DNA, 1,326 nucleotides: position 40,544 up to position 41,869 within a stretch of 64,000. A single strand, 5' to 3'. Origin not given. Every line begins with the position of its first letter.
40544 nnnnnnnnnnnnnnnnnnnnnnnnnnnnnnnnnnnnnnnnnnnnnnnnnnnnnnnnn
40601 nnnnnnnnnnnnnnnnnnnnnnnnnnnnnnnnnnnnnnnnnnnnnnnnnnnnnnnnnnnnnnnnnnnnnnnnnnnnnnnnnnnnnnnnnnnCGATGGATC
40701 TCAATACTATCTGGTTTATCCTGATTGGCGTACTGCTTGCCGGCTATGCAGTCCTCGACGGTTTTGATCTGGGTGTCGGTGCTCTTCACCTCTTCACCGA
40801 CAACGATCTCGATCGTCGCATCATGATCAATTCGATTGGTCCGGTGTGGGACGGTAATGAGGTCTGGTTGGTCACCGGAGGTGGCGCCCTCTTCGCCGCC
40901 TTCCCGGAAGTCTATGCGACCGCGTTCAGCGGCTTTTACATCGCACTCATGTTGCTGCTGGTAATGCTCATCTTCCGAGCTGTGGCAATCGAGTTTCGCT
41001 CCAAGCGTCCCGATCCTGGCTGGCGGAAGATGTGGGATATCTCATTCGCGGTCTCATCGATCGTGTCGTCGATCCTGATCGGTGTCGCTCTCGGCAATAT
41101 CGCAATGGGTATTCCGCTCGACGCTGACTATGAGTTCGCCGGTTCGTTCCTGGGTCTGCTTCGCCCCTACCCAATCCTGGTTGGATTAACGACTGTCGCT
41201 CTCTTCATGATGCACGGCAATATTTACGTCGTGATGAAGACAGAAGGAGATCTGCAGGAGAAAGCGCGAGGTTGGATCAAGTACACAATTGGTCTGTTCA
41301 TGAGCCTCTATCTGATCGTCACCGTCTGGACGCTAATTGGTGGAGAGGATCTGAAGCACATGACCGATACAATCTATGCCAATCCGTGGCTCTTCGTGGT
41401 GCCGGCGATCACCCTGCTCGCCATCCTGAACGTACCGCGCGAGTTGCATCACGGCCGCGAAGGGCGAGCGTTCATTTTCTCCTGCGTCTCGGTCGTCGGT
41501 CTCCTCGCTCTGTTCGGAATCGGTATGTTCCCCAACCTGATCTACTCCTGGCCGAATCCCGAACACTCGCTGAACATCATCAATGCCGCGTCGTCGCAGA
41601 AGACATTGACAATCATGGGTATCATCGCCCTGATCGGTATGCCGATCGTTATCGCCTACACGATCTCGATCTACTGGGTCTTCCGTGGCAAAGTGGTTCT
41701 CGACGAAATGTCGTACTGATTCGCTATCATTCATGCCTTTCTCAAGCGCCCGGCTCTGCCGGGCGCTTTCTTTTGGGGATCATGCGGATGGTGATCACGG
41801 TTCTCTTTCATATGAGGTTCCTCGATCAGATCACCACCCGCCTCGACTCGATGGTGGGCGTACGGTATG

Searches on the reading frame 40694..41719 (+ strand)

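Call 122: search_protein_families(library=pfam, proteins=[window:40694-41719:+], max_evalue=0.001)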
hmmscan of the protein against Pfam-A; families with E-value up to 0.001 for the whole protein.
window:40694-41719:+ (341 aa): 1 family
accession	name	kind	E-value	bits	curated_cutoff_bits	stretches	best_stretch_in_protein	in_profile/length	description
PF02322.20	Cyt_bd_oxida_II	-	7.8e-109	364.1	35.6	1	3-330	1-302/302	Cytochrome bd terminal oxidase subunit II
